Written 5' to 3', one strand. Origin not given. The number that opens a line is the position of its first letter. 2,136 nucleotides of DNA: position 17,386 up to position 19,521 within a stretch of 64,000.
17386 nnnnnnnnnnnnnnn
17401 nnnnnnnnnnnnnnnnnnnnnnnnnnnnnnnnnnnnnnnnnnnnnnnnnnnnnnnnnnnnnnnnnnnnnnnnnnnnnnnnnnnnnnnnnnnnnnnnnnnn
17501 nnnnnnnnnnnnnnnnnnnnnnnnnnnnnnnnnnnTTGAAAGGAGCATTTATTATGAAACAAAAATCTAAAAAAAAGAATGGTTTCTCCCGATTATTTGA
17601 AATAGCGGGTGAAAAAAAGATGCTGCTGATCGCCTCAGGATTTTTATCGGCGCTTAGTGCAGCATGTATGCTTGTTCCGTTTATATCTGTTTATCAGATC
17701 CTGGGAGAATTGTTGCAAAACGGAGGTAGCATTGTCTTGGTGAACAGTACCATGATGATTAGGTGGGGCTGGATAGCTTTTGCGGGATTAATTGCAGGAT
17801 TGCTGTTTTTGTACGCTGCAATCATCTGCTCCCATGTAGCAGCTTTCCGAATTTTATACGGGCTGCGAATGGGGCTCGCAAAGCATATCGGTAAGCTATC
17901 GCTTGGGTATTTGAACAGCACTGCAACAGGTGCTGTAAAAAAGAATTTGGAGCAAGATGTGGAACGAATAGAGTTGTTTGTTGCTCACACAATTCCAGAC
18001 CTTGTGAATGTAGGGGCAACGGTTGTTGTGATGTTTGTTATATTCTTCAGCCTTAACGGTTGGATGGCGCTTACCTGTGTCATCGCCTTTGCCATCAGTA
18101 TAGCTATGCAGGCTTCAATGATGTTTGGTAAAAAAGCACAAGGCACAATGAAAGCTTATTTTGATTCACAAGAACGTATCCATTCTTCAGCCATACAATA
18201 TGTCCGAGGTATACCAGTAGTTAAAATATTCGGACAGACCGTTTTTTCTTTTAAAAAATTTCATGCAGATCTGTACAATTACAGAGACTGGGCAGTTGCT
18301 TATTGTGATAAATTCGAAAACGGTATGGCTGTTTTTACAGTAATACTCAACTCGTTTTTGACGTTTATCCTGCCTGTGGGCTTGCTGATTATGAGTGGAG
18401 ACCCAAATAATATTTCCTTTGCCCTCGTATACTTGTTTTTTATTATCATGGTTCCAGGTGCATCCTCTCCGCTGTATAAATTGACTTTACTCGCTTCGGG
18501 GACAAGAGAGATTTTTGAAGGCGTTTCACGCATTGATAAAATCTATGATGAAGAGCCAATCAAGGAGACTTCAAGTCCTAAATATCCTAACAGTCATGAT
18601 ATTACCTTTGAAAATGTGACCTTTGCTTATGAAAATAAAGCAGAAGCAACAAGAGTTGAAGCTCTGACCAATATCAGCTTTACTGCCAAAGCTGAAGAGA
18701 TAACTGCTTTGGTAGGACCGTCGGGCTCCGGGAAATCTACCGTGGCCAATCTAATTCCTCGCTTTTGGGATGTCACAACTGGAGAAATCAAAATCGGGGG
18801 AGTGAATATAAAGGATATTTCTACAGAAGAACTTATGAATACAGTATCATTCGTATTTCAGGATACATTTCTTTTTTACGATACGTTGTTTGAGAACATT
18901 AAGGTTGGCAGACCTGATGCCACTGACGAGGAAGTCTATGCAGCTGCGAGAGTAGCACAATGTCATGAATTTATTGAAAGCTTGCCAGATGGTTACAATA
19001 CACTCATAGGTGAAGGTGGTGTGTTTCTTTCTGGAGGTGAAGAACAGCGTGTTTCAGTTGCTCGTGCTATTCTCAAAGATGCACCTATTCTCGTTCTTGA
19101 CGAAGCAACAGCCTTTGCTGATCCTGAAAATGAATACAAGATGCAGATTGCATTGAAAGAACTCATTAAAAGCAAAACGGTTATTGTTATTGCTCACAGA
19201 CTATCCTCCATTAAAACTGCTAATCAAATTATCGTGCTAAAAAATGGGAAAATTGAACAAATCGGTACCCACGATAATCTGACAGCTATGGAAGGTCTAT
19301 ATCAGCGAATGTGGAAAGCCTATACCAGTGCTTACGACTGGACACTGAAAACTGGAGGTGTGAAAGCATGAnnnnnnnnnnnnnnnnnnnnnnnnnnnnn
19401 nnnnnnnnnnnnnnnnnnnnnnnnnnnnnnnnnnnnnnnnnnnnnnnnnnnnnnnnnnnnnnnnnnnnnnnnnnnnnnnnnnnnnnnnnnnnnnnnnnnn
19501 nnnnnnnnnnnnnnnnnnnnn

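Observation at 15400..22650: Compositionally distinct (apparently higher-GC) efflux island: DtxR-like regulator, AraC regulator, leader ORF, heterodimeric ABC exporter, MATE pump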

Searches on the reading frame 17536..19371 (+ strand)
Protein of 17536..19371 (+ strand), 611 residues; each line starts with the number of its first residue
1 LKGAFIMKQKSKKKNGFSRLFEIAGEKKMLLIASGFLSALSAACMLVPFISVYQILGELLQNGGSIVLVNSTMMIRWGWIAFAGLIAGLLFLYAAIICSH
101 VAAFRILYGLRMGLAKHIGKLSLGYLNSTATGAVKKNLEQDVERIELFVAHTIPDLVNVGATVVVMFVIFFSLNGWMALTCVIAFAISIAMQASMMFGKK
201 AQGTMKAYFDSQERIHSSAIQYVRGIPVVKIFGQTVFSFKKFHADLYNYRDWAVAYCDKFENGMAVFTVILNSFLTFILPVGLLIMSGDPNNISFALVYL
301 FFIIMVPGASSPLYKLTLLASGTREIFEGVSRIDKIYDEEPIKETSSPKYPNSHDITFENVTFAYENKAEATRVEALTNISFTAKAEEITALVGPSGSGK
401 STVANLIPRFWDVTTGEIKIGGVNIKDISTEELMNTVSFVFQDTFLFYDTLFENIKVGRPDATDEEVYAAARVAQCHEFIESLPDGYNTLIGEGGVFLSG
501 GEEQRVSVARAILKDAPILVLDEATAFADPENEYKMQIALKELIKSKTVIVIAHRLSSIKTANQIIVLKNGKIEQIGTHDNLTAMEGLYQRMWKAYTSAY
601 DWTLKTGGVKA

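Call 4: search_protein_families(library=pfam, proteins=[window:17536-19371:+])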
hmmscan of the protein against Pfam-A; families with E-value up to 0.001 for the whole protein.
window:17536-19371:+ (611 aa): 4 families
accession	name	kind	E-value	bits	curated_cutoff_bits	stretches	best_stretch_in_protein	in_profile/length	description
PF00005.33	ABC_tran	-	1.5e-28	100.6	25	1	377-526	1-137/137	ABC transporter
PF00664.28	ABC_membrane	-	2.3e-14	54.2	28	1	32-304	2-269/274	ABC transporter transmembrane region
PF02463.25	SMC_N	-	1.1e-08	35.3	40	1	460-569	135-212/220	RecF/RecN/SMC N terminal domain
PF01695.23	IstB_IS21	-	0.00042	20.3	24.1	1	354-404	60-109/238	IstB-like ATP binding protein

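Call 5: search_protein_families(library=ncbifam, proteins=[window:17536-19371:+])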
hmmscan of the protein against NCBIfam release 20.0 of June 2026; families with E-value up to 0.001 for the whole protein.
window:17536-19371:+ (611 aa): 186 families (the best 25 are shown)
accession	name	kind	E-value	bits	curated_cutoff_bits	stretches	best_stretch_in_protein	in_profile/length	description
TIGR02203.1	MsbA_lipidA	equivalog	1.3e-96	324.4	602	1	17-593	2-566/572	lipid A export permease/ATP-binding protein MsbA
NF052233.1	CphA_assoc_ABC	equivalog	4.8e-95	319.5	880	1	15-600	170-747/766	cyanophycin metabolism-associated ABC transporter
TIGR02204.1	MsbA_rel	hypoth_equivalog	1e-91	308.3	780.4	1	103-592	86-571/576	ABC transporter, permease/ATP-binding protein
NF045513.1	HepA_fam_ABC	equivalog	8.4e-88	295.3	725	1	78-595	98-605/610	heterocyst formation ABC transporter subunit HepA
NF008381.0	PRK11176.1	equivalog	1.3e-84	284.6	867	1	13-594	9-577/582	lipid A ABC transporter ATP-binding protein/permease MsbA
NF010178.0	PRK13657.1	equivalog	2.9e-80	270.4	733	1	324-596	307-570/588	glucan ABC transporter ATP-binding protein/ permease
TIGR00958.1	3a01208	subfamily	2.6e-79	267.3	874.6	1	8-592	140-710/711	antigen peptide transporter 2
TIGR02857.1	CydD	equivalog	1.3e-77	262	435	2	300-568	264-529/529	thiol reductant ABC exporter subunit CydD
TIGR01846.1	type_I_sec_HlyB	subfamily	1.5e-72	244.9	725.55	1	97-595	202-691/694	type I secretion system permease/ATPase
NF008364.0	PRK11160.1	equivalog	1.5e-69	235.1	630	1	93-594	78-573/575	heme ABC transporter ATP-binding protein/permease CydC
TIGR03375.1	type_I_sec_LssB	subfamily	3.8e-69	233.7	693.1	1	128-582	241-688/696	type I secretion system permease/ATPase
NF008055.0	PRK10789.1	equivalog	5.4e-68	229.8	845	1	73-594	53-569/590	SmdA family multidrug ABC transporter permease/ATP-binding protein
TIGR01192.1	chvA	subfamily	2.8e-67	227.7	585.4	1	353-595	332-569/585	glucan export ABC transporter ATP-binding protein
TIGR03796.1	NHLM_micro_ABC1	equivalog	7.1e-67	226.1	853.3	1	103-592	222-708/710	NHLP family bacteriocin export ABC transporter peptidase/permease/ATPase subunit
TIGR02868.1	CydC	equivalog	1.6e-64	218.4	329.05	1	91-556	69-530/530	thiol reductant ABC exporter subunit CydC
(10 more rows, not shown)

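Call 14: find_encoding_contigs(protein=window:17536-19371:+, flank=10000, max_places=10)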
Protein window:17536-19371:+ (611 aa): no gene with exactly this product is on record in the collection.

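Call 16: find_encoding_contigs(protein=window:17554-19371:+, flank=10000, max_places=10)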
Protein window:17554-19371:+ (605 aa): 1 contig read that carries it; 1 place shown.
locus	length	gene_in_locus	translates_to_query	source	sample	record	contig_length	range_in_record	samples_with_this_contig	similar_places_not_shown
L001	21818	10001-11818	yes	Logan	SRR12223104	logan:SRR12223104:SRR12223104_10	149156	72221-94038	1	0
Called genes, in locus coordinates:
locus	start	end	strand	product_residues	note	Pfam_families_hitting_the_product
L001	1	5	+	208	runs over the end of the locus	PF13241:NAD_binding_7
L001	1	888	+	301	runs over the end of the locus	PF01379:Porphobil_deam, PF03900:Porphobil_deamC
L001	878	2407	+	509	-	PF00590:TP_methylase, PF02602:HEM4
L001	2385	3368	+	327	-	PF00490:ALAD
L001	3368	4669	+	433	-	PF00202:Aminotran_3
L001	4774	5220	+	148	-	PF00293:NUDIX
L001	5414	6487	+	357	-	PF12840:HTH_20 (weak), PF01022:HTH_5, PF13412:HTH_24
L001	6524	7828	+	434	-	PF05977:MFS_3, PF07690:MFS_1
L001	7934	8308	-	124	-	PF01325:Fe_dep_repress, PF24034:DUF7343 (weak), PF02742:Fe_dep_repr_C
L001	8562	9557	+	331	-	PF12833:HTH_18, PF00165:HTH_AraC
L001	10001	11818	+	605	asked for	PF00664:ABC_membrane, PF00005:ABC_tran, PF02463:SMC_N (faint)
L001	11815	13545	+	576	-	PF00664:ABC_membrane, PF00005:ABC_tran, PF02463:SMC_N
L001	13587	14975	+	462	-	PF01554:MatE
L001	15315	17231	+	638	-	PF08497:Radical_SAM_N, PF04055:Radical_SAM, PF11842:DUF3362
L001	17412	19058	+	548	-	PF00512:HisKA, PF02518:HATPase_c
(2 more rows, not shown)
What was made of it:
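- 17554..19371 (+): ABC half-transporter 1 (TMD-NBD, 605 aa), IrtA/YbtP-like. Calls 4, 5, 16.
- On IrtAB/YbtPQ-type exporter-fold siderophore importers: ABC_membrane + ABC_tran in both, with overlapping stop and start (calls 4, 16).
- Checked: True starts are ABC1 17554 (605 aa) and ABC2 19368 (576 aa) (call 16).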

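Call 17: find_homologous_proteins(query=window:17554-19371:+)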
Query window:17554-19371:+ (605 aa): 7994 proteins with E <= 0.001 among 8000 candidates; the best 120 are listed.
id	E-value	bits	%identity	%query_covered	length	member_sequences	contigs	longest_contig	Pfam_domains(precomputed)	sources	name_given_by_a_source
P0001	0.0e+0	1339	100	100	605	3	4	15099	PF00005.34,PF02463.26,PF00664.29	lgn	-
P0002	0.0e+0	1206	89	100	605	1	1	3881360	PF00005.34,PF02463.26,PF00664.29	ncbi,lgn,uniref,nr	ncbi:ABC transporter ATP-binding protein [Proteiniborus sp. MB09-C3]|uniref:ABC transporter ATP-bind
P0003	0.0e+0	1205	89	100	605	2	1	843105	PF00005.34,PF02463.26,PF00664.29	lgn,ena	-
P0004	0.0e+0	1205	89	100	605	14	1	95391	PF00005.34,PF02463.26,PF00664.29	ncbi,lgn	-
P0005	0.0e+0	1202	88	100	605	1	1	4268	PF00005.34,PF02463.26,PF00664.29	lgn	-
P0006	0.0e+0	1201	88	100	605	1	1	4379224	PF00005.34,PF02463.26,PF00664.29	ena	-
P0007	0.0e+0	1187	87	100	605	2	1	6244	PF00005.34,PF02463.26,PF00664.29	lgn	-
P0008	0.0e+0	1185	87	100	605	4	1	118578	PF00005.34,PF02463.26,PF00664.29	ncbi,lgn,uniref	ncbi:ABC transporter ATP-binding protein [Tissierella praeacuta]|uniref:ABC transporter ATP-binding 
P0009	0.0e+0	1172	86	100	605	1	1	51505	PF00005.34,PF02463.26,PF00664.29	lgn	-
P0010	0.0e+0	1166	86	100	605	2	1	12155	PF00005.34,PF02463.26,PF00664.29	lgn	-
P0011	0.0e+0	1113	81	100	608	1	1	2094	PF00005.34,PF02463.26,PF00664.29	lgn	-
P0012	0.0e+0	1106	80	100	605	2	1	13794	PF00005.34,PF02463.26,PF00664.29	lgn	-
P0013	0.0e+0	1099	80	100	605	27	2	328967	PF00005.34,PF02463.26,PF00664.29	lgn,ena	-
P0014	0.0e+0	1099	80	100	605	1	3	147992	PF00005.34,PF02463.26,PF00664.29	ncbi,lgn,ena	-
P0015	0.0e+0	1096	80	100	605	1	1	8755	PF00005.34,PF02463.26,PF00664.29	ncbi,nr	ncbi:MAG: irtA [Eubacterium sp.]|nr:irtA [Eubacterium sp.]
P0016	0.0e+0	1089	80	100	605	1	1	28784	PF00005.34,PF02463.26,PF00664.29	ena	-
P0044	0.0e+0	1014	76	97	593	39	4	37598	PF00005.34,PF02463.26,PF00664.29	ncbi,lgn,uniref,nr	ncbi:MAG: ABC transporter ATP-binding protein [Aminobacterium sp.]|uniref:ABC transporter ATP-bindin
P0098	3.5e-268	909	67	98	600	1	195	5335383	PF00005.34,PF02463.26,PF00664.29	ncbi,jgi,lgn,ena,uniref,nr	ncbi:ABC transporter ATP-binding protein/permease [Bacteroides fragilis]|jgi:ATP-binding cassette su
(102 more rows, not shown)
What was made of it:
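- ABC1 is 76% identical in Aminobacterium (Synergistota) and 67% in Bacteroides/Parabacteroides (call 17). Some sources label homologs IrtA/YbtP (call 17).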

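Call 18: search_solved_structures(query=window:17554-19371:+, max_evalue=1e-40)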
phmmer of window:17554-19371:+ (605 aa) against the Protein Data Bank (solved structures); distinct sequences matched with E-value up to 1e-40: 246 (the best 60 are shown).
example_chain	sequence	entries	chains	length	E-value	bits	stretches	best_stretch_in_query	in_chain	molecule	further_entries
9nfi_A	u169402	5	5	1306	2.2e-118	399.6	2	86-586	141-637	Permeability Glycoprotein (P-gp)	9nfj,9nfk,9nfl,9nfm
8zpx_B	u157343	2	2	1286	2.2e-115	389.7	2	87-598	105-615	ABC transporter B family member 1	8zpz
9juj_A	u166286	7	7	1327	2.5e-115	389.5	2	87-598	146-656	ABC transporter B family member 1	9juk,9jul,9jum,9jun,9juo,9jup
4f4c_A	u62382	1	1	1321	8.2e-115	387.8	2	88-591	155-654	Multidrug resistance protein pgp-1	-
8zq4_B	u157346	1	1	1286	1.3e-114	387.2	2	87-598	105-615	ABC transporter B family member 1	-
8woi_A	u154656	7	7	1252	6.2e-113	381.6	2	4-586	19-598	ABC transporter B family member 19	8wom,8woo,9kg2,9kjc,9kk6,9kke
8wp0_A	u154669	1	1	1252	3.4e-112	379.2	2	4-586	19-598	ABC transporter B family member 19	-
36cg_U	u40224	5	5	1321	6.1e-110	371.7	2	37-585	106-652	Bile salt export pump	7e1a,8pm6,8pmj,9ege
7dv5_U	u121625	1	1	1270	7.8e-110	371.4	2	37-585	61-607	Bile salt export pump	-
9n1y_A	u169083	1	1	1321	8.6e-110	371.3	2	37-585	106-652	Bile salt export pump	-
8pmd_A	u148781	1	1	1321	1.4e-109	370.5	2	37-585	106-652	Bile salt export pump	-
9ody_A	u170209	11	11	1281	2.3e-109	369.8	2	83-586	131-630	ATP-binding cassette, sub-family B (MDR/TAP), member 4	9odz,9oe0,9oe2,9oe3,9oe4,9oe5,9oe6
9oe1_A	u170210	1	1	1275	3.9e-109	369.1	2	83-586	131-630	ATP-binding cassette, sub-family B (MDR/TAP), member 4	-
6fn1_A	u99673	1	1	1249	2.8e-108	366.2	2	76-593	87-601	Human-mouse chimeric ABCB1 (ABCBHM)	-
6fn4_A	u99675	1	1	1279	3.8e-108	365.8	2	76-593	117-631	Apo form of Human-mouse chimeric ABCB1 (ABCB1HM) in complex with Antigen binding fragment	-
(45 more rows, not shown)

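Call 19: find_encoding_contigs(protein=P0002, flank=10000, max_places=3)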
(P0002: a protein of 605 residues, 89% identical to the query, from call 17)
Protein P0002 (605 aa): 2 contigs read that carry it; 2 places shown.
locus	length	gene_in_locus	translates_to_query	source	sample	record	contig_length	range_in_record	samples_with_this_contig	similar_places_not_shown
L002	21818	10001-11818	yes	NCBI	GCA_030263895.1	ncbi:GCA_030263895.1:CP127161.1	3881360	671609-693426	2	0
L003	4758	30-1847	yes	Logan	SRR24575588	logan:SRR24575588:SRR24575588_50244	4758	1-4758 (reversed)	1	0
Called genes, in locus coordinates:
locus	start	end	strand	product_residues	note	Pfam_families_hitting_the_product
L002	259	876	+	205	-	PF02589:LUD_dom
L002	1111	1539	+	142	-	-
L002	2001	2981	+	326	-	PF13793:Pribosyltran_N, PF00156:Pribosyltran, PF14572:Pribosyl_synth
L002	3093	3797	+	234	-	PF14172:DUF4309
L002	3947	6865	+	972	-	PF00675:Peptidase_M16 (faint), PF05193:Peptidase_M16_C, PF08367:M16C_assoc, PF05193:Peptidase_M16_C (weak), PF22516:PreP_C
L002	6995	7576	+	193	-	PF01252:Peptidase_A8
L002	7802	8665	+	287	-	PF00583:Acetyltransf_1, PF13673:Acetyltransf_10, PF13508:Acetyltransf_7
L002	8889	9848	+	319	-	PF12833:HTH_18, PF00165:HTH_AraC (weak)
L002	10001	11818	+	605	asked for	PF00664:ABC_membrane, PF00005:ABC_tran, PF02463:SMC_N (faint)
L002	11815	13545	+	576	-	PF00664:ABC_membrane, PF00005:ABC_tran, PF02463:SMC_N (weak)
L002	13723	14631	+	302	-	PF01636:APH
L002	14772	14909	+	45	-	-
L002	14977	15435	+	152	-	PF04284:DUF441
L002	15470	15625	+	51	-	-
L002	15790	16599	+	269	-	PF04294:VanW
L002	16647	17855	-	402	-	PF01168:Ala_racemase_N, PF00842:Ala_racemase_C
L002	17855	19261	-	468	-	PF01225:Mur_ligase, PF08245:Mur_ligase_M, PF02875:Mur_ligase_C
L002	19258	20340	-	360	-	PF01820:Dala_Dala_lig_N, PF02786:CPSase_L_D2, PF02222:ATP-grasp (weak), PF07478:Dala_Dala_lig_C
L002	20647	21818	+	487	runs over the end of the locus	PF00989:PAS (weak), PF00158:Sigma54_activat, PF14532:Sigma54_activ_2, PF00004:AAA (faint), PF07728:AAA_5 (weak), PF25601:AAA_lid_14, PF02954:HTH_8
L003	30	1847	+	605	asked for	PF00664:ABC_membrane, PF00005:ABC_tran, PF02463:SMC_N (faint)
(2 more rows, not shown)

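Call 20: find_encoding_contigs(protein=P0008, flank=10000, max_places=3)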
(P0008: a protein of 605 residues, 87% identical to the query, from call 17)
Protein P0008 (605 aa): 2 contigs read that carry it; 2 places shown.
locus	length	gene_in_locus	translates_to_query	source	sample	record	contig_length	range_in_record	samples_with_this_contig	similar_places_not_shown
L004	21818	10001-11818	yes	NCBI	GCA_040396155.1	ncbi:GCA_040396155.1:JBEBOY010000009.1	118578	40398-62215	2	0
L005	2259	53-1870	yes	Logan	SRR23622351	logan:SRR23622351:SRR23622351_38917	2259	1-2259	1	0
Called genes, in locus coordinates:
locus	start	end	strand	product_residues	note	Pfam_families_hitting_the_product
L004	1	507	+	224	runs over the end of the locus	PF00535:Glycos_transf_2, PF10111:Glyco_tranf_2_2 (weak), PF13641:Glyco_tranf_2_3 (weak)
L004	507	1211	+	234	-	PF01983:CofC, PF09837:DUF2064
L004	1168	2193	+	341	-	PF01636:APH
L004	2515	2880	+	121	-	-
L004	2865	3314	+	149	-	PF00528:BPD_transp_1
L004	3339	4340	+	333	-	PF13379:NMT1_2, PF09084:NMT1, PF12974:Phosphonate-bd (weak), PF16868:NMT1_3 (weak)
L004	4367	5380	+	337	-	PF00005:ABC_tran, PF13304:AAA_21 (faint), PF08402:TOBE_2 (weak)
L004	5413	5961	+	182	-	PF27735:2-thiour_desulf_put (weak)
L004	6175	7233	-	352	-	PF13786:DUF4179 (weak)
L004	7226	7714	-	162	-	PF04542:Sigma70_r2, PF08281:Sigma70_r4_2, PF04545:Sigma70_r4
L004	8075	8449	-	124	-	PF01325:Fe_dep_repress, PF24034:DUF7343 (weak), PF02742:Fe_dep_repr_C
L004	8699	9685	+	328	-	PF12833:HTH_18, PF00165:HTH_AraC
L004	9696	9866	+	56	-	-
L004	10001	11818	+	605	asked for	PF00664:ABC_membrane, PF00005:ABC_tran, PF02463:SMC_N (faint)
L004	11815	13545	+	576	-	PF00664:ABC_membrane, PF00005:ABC_tran, PF02463:SMC_N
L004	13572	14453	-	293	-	PF01156:IU_nuc_hydro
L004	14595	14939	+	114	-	PF07784:DUF1622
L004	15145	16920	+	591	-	PF01855:POR_N, PF12837:Fer4_6 (faint), PF02775:TPP_enzyme_C, PF00037:Fer4 (faint), PF14697:Fer4_21 (weak)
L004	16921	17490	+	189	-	PF01558:POR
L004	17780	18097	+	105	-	-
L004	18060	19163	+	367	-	PF01992:vATP-synt_AC39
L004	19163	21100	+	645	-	PF01496:V_ATPase_I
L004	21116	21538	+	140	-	PF00137:ATP-synt_C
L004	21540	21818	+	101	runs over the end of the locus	PF01990:ATP-synt_F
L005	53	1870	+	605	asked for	PF00664:ABC_membrane, PF00005:ABC_tran, PF02463:SMC_N (faint)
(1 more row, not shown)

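Call 30: find_encoding_contigs(protein=P0098, flank=8000, max_places=2)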
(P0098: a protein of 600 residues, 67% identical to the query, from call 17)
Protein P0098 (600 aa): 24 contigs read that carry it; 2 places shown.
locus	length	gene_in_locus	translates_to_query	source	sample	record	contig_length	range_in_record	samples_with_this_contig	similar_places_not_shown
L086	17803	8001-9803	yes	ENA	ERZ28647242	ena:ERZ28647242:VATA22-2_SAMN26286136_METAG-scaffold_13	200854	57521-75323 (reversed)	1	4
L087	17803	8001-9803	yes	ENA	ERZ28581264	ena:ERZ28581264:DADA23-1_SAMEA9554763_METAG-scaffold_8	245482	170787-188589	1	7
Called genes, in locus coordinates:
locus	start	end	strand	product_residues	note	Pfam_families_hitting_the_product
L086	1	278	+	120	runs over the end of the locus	PF09633:DUF2023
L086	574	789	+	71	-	PF19628:DUF6132 (weak)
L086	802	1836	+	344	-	PF04173:DoxD, PF07680:DoxA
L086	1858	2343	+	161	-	PF00085:Thioredoxin, PF13728:TraF, PF13098:Thioredoxin_2, PF13905:Thioredoxin_8 (faint), PF04756:OST3_OST6 (weak)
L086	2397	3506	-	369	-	PF00034:Cytochrom_C (faint), PF03150:CCP_MauG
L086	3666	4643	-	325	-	-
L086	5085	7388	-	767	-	PF13620:CarboxypepD_reg, PF13715:CarbopepD_reg_2, PF07715:Plug, PF00593:TonB_dep_Rec_b-barrel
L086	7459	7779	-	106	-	-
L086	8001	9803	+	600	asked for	PF00664:ABC_membrane, PF00005:ABC_tran, PF02463:SMC_N (faint)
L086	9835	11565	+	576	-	PF00664:ABC_membrane, PF13555:AAA_29 (faint), PF00005:ABC_tran, PF02463:SMC_N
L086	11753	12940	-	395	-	PF01757:Acyl_transf_3 (faint), PF04235:DUF418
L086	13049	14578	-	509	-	PF00083:Sugar_tr, PF07690:MFS_1, PF13347:MFS_2 (weak)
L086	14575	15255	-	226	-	PF25963:Beta-barrel_AAEA (faint), PF25917:BSH_RND, PF25973:BSH_CzcB (weak), PF25954:Beta-barrel_RND_2 (faint)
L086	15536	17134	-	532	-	PF06826:Asp-Al_Ex, PF02080:TrkA_C, PF06826:Asp-Al_Ex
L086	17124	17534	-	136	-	-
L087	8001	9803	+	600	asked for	PF00664:ABC_membrane, PF00005:ABC_tran, PF02463:SMC_N (faint)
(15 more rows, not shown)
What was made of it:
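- In Bacteroides the pair sits beside a TonB-dependent receptor, which is an uptake layout (call 30).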

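Call 31: find_encoding_contigs(protein=P0044, flank=8000, max_places=2)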
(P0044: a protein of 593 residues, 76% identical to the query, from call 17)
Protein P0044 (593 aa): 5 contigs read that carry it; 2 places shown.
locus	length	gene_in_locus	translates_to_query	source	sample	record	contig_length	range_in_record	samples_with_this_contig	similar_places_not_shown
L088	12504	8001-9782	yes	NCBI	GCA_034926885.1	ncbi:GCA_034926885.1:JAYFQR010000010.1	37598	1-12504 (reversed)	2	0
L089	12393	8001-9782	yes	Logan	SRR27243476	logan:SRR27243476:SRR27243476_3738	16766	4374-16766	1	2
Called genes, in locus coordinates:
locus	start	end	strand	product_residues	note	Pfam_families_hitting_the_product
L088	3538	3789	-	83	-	PF09827:CRISPR_Cas2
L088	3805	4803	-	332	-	PF01867:Cas_Cas1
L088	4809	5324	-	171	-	PF01930:Cas_Cas4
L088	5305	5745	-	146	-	-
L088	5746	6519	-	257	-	PF21350:Cas6_I-A (weak), PF01881:Cas_Cas6_C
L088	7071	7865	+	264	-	PF10670:DUF4198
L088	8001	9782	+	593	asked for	PF00664:ABC_membrane, PF02463:SMC_N, PF00005:ABC_tran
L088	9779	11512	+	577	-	PF00664:ABC_membrane, PF00005:ABC_tran, PF02463:SMC_N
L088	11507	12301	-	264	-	PF01734:Patatin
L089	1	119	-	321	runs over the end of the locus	PF05107:Cas_Cas7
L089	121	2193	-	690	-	PF09484:Cas_TM1802 (faint)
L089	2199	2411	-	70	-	PF01881:Cas_Cas6_C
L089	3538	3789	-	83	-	PF09827:CRISPR_Cas2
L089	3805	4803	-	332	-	PF01867:Cas_Cas1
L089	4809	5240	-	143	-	PF01930:Cas_Cas4, PF12705:PDDEXK_1 (weak)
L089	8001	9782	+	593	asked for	PF00664:ABC_membrane, PF02463:SMC_N, PF00005:ABC_tran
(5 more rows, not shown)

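Call 32: find_encoding_contigs(protein=P0006, flank=8000, max_places=2)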
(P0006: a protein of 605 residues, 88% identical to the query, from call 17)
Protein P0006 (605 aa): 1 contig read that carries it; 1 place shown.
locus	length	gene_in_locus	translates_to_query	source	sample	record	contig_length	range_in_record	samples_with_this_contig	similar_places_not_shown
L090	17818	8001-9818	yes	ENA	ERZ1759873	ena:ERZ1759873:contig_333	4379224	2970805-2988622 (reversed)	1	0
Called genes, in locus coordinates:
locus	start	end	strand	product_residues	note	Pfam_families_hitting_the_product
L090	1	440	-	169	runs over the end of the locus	PF13786:DUF4179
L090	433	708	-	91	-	PF08281:Sigma70_r4_2, PF04545:Sigma70_r4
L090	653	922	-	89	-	PF04542:Sigma70_r2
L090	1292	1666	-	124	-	PF01325:Fe_dep_repress, PF24034:DUF7343 (weak), PF02742:Fe_dep_repr_C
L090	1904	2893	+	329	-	PF12833:HTH_18, PF00165:HTH_AraC (weak)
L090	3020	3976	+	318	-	PF19300:BPD_transp_1_N, PF00528:BPD_transp_1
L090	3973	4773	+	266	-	PF00528:BPD_transp_1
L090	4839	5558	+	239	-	PF00005:ABC_tran, PF02463:SMC_N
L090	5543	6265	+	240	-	PF00005:ABC_tran, PF13304:AAA_21 (faint)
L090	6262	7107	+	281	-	PF00496:SBP_bac_5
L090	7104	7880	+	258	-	PF00496:SBP_bac_5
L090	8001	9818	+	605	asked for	PF00664:ABC_membrane, PF00005:ABC_tran, PF02463:SMC_N (faint)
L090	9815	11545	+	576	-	PF00664:ABC_membrane, PF00005:ABC_tran, PF02463:SMC_N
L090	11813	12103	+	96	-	PF03965:Penicillinase_R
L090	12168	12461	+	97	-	PF05569:Peptidase_M56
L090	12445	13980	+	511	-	PF05569:Peptidase_M56, PF16107:DUF4825, PF17225:DUF5301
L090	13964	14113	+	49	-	-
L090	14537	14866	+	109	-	PF02558:ApbA (weak), PF03721:UDPG_MGDP_dh_N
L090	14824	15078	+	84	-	PF03721:UDPG_MGDP_dh_N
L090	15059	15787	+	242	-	PF00984:UDPG_MGDP_dh, PF03720:UDPG_MGDP_dh_C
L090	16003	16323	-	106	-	PF08821:CGGC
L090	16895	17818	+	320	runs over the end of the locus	PF01497:Peripla_BP_2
